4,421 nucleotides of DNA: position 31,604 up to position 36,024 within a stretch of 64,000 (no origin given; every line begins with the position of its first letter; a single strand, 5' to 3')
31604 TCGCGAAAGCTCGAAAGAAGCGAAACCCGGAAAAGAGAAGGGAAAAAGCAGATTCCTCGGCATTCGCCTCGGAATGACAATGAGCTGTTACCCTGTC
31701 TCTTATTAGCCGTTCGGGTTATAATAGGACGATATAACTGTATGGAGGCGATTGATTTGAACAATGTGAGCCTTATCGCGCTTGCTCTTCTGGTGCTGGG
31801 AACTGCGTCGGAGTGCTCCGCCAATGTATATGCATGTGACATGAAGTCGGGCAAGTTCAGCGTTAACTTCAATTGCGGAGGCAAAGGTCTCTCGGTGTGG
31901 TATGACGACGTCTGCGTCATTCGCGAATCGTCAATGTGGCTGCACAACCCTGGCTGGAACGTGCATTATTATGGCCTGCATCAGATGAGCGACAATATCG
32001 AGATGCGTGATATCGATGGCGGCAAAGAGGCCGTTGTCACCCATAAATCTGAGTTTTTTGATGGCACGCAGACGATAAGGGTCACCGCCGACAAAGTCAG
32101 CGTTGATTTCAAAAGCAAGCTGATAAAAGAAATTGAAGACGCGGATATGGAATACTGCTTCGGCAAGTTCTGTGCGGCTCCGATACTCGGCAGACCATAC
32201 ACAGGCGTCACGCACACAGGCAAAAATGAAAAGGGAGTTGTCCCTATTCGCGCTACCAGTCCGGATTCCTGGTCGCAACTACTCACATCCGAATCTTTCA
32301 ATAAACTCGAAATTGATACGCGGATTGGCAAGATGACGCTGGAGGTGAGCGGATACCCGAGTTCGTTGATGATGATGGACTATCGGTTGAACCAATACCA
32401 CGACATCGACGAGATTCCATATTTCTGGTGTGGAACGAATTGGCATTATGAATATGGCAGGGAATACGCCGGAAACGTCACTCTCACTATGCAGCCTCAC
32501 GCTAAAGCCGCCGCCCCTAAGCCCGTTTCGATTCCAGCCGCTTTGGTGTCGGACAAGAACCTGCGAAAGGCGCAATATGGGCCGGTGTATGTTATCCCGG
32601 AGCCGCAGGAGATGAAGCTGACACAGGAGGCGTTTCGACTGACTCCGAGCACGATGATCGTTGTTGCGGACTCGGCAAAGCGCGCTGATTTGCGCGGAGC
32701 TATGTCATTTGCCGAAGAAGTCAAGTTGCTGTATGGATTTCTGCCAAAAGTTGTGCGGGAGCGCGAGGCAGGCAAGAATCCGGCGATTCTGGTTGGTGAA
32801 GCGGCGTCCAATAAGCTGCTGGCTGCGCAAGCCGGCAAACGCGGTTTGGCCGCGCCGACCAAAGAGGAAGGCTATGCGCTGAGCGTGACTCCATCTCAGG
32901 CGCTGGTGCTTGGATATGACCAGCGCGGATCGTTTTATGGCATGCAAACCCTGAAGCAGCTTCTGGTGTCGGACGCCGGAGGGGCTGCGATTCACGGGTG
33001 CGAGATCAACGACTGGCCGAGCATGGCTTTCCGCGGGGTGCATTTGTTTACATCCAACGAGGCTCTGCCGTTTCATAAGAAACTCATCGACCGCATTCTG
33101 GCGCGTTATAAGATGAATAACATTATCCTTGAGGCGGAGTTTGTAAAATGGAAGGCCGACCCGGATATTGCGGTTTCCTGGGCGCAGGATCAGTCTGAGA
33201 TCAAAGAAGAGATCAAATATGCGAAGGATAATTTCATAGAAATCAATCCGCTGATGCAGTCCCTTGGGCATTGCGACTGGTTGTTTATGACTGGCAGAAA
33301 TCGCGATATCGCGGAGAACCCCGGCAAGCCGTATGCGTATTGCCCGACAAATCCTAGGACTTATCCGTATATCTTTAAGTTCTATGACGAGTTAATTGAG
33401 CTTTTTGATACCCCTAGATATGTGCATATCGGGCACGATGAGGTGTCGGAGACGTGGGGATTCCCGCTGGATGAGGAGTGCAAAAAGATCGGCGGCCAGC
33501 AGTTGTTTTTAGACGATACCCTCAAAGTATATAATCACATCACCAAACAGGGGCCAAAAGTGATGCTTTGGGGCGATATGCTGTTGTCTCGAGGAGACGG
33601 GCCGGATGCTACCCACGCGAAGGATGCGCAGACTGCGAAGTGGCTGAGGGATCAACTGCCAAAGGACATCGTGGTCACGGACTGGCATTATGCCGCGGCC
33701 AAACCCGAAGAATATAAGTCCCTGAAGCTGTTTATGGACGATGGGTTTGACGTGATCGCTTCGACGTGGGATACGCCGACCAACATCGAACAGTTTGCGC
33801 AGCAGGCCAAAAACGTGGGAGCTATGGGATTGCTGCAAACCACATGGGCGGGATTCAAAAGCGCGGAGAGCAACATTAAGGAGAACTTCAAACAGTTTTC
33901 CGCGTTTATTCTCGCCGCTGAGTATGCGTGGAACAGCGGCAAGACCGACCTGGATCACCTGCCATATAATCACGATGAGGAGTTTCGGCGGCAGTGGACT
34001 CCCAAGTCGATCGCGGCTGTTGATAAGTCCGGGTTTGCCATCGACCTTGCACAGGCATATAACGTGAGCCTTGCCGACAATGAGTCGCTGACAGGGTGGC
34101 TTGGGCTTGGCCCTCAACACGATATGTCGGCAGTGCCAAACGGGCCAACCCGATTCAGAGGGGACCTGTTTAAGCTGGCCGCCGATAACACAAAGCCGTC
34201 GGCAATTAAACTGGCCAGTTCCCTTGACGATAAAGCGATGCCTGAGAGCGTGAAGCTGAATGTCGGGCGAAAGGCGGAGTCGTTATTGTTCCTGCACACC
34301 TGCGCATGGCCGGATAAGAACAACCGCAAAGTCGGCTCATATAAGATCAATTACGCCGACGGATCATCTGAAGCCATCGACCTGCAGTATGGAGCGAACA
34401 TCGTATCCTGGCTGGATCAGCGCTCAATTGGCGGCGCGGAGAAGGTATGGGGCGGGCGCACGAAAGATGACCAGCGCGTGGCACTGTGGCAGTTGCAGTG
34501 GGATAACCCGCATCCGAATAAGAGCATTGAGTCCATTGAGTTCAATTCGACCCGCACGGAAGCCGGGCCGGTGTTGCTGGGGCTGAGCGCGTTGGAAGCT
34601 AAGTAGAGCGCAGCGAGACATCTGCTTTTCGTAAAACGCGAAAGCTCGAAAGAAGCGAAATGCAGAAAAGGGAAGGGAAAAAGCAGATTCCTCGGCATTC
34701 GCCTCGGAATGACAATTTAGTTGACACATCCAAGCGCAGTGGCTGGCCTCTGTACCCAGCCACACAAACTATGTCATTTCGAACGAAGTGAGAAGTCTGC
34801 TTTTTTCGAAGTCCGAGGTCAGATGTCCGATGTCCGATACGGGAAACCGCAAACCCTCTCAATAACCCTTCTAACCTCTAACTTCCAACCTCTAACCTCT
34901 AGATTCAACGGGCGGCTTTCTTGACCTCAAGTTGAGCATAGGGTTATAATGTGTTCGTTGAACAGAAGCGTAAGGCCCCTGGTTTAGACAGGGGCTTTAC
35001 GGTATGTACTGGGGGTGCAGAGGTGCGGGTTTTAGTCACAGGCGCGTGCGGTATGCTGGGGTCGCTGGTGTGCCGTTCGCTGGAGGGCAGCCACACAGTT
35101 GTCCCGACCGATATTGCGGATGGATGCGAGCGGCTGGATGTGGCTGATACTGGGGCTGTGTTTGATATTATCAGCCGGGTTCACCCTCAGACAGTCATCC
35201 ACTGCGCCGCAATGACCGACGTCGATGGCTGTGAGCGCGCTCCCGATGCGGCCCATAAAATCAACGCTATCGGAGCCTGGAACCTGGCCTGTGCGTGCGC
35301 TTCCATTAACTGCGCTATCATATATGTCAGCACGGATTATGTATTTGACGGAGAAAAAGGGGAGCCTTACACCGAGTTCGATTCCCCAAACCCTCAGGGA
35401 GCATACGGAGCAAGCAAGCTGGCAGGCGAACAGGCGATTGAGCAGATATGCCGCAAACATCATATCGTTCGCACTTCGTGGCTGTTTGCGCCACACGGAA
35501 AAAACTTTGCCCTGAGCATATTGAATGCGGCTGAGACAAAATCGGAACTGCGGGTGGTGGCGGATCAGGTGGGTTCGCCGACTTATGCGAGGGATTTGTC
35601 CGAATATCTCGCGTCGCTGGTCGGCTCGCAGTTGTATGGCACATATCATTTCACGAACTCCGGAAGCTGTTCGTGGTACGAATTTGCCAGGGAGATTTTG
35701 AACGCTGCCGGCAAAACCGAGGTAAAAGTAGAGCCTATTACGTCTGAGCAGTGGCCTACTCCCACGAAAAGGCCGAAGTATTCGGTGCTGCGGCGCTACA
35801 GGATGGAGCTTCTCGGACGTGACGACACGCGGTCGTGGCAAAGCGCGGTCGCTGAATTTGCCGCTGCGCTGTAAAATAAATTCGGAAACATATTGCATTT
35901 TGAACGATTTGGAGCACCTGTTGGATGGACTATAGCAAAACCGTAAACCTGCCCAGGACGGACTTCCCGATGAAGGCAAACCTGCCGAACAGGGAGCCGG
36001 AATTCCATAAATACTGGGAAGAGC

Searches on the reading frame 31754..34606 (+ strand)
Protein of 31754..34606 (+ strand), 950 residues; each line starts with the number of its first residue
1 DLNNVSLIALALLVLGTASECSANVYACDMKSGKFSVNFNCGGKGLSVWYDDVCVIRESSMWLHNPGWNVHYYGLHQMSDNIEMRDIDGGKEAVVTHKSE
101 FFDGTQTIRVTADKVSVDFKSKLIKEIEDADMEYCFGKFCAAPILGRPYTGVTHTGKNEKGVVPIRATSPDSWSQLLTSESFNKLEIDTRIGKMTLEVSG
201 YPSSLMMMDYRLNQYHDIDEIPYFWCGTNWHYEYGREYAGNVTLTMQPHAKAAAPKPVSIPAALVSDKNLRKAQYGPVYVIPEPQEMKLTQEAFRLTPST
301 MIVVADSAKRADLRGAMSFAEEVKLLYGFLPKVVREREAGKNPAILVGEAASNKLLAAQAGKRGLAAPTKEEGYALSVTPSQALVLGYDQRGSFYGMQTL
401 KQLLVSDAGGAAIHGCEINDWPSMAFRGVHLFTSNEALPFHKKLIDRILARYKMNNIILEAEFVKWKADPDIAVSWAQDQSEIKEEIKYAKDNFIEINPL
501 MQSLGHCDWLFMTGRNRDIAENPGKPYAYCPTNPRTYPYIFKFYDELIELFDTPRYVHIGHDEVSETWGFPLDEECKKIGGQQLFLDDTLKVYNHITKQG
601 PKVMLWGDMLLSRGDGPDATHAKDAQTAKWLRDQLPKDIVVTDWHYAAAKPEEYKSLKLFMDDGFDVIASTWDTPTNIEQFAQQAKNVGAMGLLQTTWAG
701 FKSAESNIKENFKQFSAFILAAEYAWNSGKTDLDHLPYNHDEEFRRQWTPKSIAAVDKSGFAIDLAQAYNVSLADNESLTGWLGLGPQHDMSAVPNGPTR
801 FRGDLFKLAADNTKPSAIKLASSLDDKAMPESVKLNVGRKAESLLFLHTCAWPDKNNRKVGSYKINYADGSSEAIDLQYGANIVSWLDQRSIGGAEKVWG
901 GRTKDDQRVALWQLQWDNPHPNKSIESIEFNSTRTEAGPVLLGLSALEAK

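Call 17: search_protein_families(library=ncbifam, proteins=[window:31754-34606:+])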
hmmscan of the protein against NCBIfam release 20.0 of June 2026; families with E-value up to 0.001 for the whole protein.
window:31754-34606:+ (950 aa): 1 family
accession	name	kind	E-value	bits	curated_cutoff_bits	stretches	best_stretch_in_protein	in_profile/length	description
NF041654.1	GlcNAcase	equivalog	2.6e-12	46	1000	1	327-429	55-148/732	beta-N-acetylglucosaminidase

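Call 32: find_homologous_proteins(query=window:31757-34606:+, max_evalue=1e-150)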
Query window:31757-34606:+ (949 aa): 47 proteins with E <= 1e-150 among 8000 candidates.
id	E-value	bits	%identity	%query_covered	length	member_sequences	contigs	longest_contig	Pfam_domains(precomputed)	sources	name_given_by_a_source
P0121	0.0e+0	2204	99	100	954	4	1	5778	PF00728.29,PF02838.21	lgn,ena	-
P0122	0.0e+0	1880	82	100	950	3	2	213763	PF00728.29,PF02838.21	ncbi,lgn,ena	-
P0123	0.0e+0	1860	81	100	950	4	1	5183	PF00728.29,PF02838.21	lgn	-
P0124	0.0e+0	1652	72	100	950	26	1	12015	PF00728.29,PF02838.21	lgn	-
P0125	0.0e+0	1453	63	100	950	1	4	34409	PF00728.29,PF02838.21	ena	-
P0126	0.0e+0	1393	62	98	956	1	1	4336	PF00728.29,PF02838.21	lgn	-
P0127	0.0e+0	1334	60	100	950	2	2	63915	PF00728.29,PF02838.21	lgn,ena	-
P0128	0.0e+0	1333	60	99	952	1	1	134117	PF00728.29,PF02838.21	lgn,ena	-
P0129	0.0e+0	1325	60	100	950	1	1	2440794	PF00728.29,PF02838.21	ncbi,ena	-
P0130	0.0e+0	1314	59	99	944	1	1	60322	PF00728.29,PF02838.21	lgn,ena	-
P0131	0.0e+0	1310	59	97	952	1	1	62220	PF00728.29,PF02838.21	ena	-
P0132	0.0e+0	1305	58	100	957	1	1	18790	PF00728.29,PF02838.21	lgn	-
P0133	0.0e+0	1304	59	99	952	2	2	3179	PF00728.29,PF02838.21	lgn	-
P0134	0.0e+0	1295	58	97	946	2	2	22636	PF00728.29,PF02838.21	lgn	-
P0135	0.0e+0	1294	58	100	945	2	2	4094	PF00728.29,PF02838.21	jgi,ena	-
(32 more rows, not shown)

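Call 33: find_encoding_contigs(protein=P0122, flank=6000, max_places=3)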
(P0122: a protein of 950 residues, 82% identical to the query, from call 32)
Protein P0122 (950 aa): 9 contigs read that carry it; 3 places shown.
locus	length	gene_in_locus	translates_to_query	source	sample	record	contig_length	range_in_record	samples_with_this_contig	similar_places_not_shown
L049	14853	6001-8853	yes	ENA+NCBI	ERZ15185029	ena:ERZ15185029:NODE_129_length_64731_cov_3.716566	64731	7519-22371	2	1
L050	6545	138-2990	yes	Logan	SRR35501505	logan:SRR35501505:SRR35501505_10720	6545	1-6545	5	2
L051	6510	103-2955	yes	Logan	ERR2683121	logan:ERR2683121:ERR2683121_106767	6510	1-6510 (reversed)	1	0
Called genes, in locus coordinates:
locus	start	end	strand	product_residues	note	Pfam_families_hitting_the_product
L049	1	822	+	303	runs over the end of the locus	PF03547:Mem_trans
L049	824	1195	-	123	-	-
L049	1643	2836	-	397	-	PF01053:Cys_Met_Meta_PP, PF06838:Met_gamma_lyase (faint)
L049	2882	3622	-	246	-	PF02527:GidB, PF13847:Methyltransf_31 (faint)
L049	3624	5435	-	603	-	PF01134:GIDA, PF21680:GIDA_C_1st, PF13932:SAM_GIDA_C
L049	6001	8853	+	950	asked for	PF02838:Glyco_hydro_20b, PF00728:Glyco_hydro_20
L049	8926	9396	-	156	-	-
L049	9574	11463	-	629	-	-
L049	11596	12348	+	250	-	PF03009:GDPD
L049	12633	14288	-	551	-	PF02310:B12-binding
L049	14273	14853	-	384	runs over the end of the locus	PF01210:NAD_Gly3P_dh_N (weak), PF02317:Octopine_DH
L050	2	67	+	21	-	?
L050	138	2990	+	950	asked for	PF02838:Glyco_hydro_20b, PF00728:Glyco_hydro_20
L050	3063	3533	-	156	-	-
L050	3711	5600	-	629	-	-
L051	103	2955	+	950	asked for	PF02838:Glyco_hydro_20b, PF00728:Glyco_hydro_20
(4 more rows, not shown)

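Call 34: find_encoding_contigs(protein=P0124, flank=6000, max_places=3)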
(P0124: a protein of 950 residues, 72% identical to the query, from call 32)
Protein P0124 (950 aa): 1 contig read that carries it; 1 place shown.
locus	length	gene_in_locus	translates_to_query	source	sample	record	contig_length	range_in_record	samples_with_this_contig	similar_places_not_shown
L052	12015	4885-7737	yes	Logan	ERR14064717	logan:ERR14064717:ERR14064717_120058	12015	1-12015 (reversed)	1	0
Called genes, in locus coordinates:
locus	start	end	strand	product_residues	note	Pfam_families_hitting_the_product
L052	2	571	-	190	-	?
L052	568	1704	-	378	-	PF00149:Metallophos, PF12850:Metallophos_2 (weak)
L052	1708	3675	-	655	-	-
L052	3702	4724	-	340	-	-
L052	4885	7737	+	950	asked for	PF02838:Glyco_hydro_20b, PF00728:Glyco_hydro_20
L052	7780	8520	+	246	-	PF03372:Exo_endo_phos, PF23226:Exo_endo_phos_PGAP2IP (weak)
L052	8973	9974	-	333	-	PF01210:NAD_Gly3P_dh_N, PF02558:ApbA, PF03446:NAD_binding_2 (weak), PF03807:F420_oxidored, PF07479:NAD_Gly3P_dh_C, PF20618:GPD_NAD_C_bact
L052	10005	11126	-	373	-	PF01168:Ala_racemase_N, PF00842:Ala_racemase_C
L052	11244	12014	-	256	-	?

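Call 37: find_encoding_contigs(protein=P0121, flank=6000, max_places=6)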
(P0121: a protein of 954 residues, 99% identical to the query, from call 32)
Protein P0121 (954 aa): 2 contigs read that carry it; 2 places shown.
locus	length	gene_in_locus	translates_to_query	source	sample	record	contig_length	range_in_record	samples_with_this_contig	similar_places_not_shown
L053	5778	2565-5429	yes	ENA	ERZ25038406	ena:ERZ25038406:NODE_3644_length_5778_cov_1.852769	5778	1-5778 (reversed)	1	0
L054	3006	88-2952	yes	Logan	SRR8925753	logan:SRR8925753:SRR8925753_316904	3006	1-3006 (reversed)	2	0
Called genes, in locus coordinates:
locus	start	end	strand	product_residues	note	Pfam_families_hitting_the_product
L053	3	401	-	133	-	?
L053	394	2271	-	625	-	PF01134:GIDA, PF07992:Pyr_redox_2 (faint), PF12831:FAD_oxidored (weak), PF13738:Pyr_redox_3 (faint), PF21680:GIDA_C_1st, PF13932:SAM_GIDA_C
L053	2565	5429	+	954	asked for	PF02838:Glyco_hydro_20b, PF00728:Glyco_hydro_20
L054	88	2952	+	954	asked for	PF02838:Glyco_hydro_20b, PF00728:Glyco_hydro_20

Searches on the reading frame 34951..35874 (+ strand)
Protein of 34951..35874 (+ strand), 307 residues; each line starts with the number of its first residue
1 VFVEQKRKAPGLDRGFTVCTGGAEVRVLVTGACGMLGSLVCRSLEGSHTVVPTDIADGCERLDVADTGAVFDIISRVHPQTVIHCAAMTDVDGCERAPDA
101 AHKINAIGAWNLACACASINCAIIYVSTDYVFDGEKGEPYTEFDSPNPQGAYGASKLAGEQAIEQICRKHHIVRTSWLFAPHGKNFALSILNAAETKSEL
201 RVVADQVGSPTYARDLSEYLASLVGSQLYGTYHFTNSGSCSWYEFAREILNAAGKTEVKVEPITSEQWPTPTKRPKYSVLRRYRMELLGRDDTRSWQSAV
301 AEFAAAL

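Call 17: search_protein_families(library=ncbifam, proteins=[window:34951-35874:+])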
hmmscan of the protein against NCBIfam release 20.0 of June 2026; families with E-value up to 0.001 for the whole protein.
window:34951-35874:+ (307 aa): 14 families
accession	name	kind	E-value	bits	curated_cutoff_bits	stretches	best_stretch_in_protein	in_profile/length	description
TIGR01214.1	rmlD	equivalog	4.4e-93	311.5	224.05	1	26-303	1-281/285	dTDP-4-dehydrorhamnose reductase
NF007440.0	PRK09987.1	equivalog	2.8e-46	158.2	308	1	26-281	2-267/299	dTDP-4-dehydrorhamnose reductase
TIGR01179.1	galE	equivalog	1.2e-14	54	262.3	1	26-169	1-162/332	UDP-glucose 4-epimerase GalE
TIGR01181.1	dTDP_gluc_dehyt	equivalog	3e-11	43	365.1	1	60-172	55-171/321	dTDP-glucose 4,6-dehydratase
TIGR02622.1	CDP_4_6_dhtase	equivalog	1e-08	34.7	278.45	1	60-165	59-167/352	CDP-glucose 4,6-dehydratase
NF007956.0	PRK10675.1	subfamily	6.5e-07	28.8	394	1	63-168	58-165/338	UDP-glucose 4-epimerase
NF043036.1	ErythonDh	equivalog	1e-06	28.2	325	1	59-172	56-169/321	D-erythronate dehydrogenase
TIGR02197.1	heptose_epim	equivalog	3.6e-06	26.4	274.6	1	27-166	1-153/316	ADP-glyceromanno-heptose 6-epimerase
TIGR04180.1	EDH_00030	hypoth_equivalog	1.4e-05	24.3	475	1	63-163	57-156/297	NAD-dependent 4,6-dehydratase LegB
NF042423.1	oxyalk_red_Shew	equivalog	5.2e-05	22.5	580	1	26-166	10-159/331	2-alkyl-3-oxoalkanoate reductase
TIGR03466.1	HpnA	hypoth_equivalog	7.6e-05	21.7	367.65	1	26-170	2-159/327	hopanoid-associated sugar epimerase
NF005754.0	PRK07578.1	equivalog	0.0004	20.3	167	1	26-86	2-62/200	short chain dehydrogenase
NF007582.0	PRK10217.1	equivalog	0.00088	18.4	698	0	59-119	55-115/355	dTDP-glucose 4,6-dehydratase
TIGR03589.1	PseB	equivalog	0.00091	18.3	407.75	0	80-130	76-127/324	UDP-N-acetylglucosamine 4,6-dehydratase (inverting)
